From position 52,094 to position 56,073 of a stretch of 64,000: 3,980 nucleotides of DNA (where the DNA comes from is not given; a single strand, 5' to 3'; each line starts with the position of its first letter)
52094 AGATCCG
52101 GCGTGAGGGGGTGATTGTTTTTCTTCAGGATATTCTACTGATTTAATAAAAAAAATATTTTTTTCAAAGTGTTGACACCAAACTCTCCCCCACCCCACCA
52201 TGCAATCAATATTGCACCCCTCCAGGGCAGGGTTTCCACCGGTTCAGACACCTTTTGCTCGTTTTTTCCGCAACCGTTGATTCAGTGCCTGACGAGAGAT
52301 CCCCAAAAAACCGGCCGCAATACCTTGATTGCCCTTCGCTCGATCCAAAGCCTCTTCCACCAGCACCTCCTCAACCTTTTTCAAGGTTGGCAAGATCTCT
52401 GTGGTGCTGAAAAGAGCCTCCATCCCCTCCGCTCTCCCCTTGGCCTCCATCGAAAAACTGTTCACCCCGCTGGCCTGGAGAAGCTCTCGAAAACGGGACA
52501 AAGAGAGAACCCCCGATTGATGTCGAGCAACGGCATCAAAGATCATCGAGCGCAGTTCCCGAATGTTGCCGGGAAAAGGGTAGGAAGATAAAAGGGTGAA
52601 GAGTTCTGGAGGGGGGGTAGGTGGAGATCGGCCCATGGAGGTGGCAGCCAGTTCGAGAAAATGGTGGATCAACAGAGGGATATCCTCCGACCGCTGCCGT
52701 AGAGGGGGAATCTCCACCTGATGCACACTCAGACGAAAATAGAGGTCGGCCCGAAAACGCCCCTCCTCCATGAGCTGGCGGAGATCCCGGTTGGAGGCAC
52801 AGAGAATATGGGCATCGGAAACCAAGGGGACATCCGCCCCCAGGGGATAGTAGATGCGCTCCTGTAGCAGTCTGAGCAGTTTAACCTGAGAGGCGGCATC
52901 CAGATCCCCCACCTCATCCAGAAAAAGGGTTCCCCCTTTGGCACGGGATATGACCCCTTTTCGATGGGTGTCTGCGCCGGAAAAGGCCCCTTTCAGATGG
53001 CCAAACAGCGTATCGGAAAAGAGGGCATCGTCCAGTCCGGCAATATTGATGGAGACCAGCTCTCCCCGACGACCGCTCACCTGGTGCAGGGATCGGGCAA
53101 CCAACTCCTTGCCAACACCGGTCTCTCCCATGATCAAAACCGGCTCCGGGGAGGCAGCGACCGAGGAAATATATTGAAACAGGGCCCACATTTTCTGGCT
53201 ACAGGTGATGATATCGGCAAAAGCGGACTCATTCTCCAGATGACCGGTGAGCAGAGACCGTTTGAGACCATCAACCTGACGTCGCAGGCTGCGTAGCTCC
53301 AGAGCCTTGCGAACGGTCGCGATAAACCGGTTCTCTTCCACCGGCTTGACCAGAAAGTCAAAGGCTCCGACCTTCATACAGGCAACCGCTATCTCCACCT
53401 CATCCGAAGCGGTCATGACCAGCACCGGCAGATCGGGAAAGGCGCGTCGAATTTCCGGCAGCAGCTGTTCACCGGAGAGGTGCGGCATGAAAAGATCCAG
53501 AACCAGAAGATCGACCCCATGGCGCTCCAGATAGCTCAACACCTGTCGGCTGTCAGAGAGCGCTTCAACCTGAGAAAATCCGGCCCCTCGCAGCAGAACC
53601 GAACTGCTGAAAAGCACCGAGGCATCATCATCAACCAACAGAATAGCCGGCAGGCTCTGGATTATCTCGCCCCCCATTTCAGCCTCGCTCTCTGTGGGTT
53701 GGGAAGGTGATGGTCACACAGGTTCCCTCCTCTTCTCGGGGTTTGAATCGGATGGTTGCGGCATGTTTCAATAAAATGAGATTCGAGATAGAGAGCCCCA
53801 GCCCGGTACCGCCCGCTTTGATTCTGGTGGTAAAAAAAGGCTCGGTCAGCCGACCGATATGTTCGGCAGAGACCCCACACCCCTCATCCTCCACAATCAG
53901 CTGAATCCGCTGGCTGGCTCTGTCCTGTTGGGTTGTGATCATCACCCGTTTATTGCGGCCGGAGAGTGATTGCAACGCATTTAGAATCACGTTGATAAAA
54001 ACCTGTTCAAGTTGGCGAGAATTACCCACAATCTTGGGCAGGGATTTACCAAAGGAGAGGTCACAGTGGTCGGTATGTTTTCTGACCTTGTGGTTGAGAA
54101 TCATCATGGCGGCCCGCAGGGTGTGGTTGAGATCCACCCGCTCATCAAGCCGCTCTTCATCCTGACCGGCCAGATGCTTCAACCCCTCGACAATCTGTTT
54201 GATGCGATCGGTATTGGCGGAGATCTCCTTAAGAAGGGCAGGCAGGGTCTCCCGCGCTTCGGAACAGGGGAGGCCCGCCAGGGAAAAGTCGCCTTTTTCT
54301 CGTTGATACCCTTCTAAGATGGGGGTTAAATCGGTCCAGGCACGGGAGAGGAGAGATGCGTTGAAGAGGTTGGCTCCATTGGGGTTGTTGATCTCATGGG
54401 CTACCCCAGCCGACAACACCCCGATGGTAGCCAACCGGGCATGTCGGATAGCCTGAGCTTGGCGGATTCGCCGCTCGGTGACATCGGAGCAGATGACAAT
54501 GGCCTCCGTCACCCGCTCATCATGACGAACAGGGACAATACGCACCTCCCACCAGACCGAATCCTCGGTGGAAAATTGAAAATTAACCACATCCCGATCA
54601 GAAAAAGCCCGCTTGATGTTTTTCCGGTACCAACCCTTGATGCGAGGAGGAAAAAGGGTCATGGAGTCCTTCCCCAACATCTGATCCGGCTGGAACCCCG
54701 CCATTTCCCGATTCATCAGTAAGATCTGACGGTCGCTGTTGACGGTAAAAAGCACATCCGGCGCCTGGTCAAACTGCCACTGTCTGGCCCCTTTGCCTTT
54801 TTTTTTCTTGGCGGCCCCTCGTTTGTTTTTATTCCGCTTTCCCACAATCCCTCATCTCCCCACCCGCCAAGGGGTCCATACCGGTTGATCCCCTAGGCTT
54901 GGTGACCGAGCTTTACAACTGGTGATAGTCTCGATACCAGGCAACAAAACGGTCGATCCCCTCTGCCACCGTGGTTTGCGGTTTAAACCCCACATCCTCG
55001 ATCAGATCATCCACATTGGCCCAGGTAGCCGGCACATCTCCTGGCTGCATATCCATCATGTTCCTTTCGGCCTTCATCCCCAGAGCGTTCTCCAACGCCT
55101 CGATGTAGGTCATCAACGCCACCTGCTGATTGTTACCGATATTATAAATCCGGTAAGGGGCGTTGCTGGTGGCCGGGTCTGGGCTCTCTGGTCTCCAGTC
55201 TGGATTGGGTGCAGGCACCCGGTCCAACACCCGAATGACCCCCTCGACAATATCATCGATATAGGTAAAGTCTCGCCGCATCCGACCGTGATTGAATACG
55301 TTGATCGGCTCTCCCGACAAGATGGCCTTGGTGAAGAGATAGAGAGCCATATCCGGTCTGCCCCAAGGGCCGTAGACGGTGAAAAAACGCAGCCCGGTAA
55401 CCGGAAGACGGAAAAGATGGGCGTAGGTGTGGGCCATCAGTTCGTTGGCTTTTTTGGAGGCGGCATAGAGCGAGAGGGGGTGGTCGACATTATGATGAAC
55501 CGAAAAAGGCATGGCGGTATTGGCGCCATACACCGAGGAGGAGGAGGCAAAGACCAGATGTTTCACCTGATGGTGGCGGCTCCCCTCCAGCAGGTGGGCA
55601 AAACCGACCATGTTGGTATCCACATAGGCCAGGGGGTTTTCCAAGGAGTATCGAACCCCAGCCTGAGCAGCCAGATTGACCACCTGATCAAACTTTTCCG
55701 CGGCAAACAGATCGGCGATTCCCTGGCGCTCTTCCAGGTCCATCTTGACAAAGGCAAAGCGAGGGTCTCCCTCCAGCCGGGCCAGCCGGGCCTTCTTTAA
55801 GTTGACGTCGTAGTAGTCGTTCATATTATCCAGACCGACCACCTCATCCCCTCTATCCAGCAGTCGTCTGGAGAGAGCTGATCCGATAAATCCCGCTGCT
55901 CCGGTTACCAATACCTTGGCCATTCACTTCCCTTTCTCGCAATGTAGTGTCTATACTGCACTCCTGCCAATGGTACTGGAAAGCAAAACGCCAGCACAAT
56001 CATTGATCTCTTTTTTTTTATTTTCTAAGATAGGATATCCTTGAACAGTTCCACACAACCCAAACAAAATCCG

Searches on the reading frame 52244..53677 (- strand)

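Call 24: search_protein_families(library=pfam, proteins=[window:52244-53677:-], max_evalue=0.001)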
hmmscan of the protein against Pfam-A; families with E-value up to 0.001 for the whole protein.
window:52244-53677:- (477 aa): 7 families
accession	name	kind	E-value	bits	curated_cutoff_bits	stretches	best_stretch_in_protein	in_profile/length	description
PF00158.32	Sigma54_activat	-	1.1e-53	181.8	20.2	1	156-321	1-167/168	Sigma-54 interaction domain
PF00072.30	Response_reg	-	2.8e-26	92.3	30.2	1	12-122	1-110/111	Response regulator receiver domain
PF14532.12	Sigma54_activ_2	-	2.5e-23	83.3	25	1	160-326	4-138/138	Sigma-54 interaction domain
PF25601.1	AAA_lid_14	-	6.8e-18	64.7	27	1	327-404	1-78/87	AAA+ ATPase lid domain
PF02954.25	HTH_8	-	2.4e-08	34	22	1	431-471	1-41/42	Bacterial regulatory protein, Fis family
PF07728.20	AAA_5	-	1.1e-06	29.1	22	1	179-279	1-100/139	AAA domain (dynein-related subfamily)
PF01078.27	Mg_chelatase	-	0.00015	21.7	20.3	0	234-262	93-121/207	Magnesium chelatase, subunit ChlI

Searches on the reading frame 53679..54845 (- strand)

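Call 24: search_protein_families(library=pfam, proteins=[window:53679-54845:-], max_evalue=0.001)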
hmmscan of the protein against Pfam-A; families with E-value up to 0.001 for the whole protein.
window:53679-54845:- (388 aa): 4 families
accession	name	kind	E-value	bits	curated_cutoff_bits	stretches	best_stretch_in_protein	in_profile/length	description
PF02518.31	HATPase_c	-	1.7e-21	77.1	26.4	1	274-383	1-109/111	Histidine kinase-, DNA gyrase B-, and HSP90-like ATPase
PF08448.16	PAS_4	-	1.5e-14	54.6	23.1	1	25-126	1-109/110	PAS fold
PF13426.13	PAS_9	-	3e-07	31.1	27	1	31-124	3-103/103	PAS domain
PF00989.32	PAS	-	1.3e-05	25.6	22.6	1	25-122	7-113/113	PAS fold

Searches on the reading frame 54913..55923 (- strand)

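Call 68: search_protein_families(library=pfam, proteins=[window:54913-55923:-], max_evalue=0.00001)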
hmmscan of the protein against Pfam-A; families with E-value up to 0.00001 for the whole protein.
window:54913-55923:- (336 aa): 8 families
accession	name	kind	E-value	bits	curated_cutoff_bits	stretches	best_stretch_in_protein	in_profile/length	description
PF01370.27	Epimerase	-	2e-55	188.3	20.9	1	4-237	1-229/240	NAD dependent epimerase/dehydratase family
PF16363.11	GDP_Man_Dehyd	-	4e-51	174.9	27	1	5-325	1-331/332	GDP-mannose 4,6 dehydratase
PF04321.23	RmlD_sub_bind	-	8.2e-15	55.1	27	1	3-237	2-201/287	RmlD substrate binding domain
PF02719.21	Polysacc_synt_2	-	3.4e-13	49.9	20.2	1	4-231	1-215/293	Polysaccharide biosynthesis protein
PF01073.25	3Beta_HSD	-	3.8e-11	43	22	1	5-231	1-227/280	3-beta hydroxysteroid dehydrogenase/isomerase family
PF00106.31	adh_short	-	7.8e-08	32.5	26.6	1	4-118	3-122/195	short chain dehydrogenase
PF07993.18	NAD_binding_4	-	3.9e-07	29.9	20.1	1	6-184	1-208/258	Male sterility protein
PF13460.12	NAD_binding_10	-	5.4e-06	26.8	27.2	0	8-161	1-129/184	NAD(P)H-binding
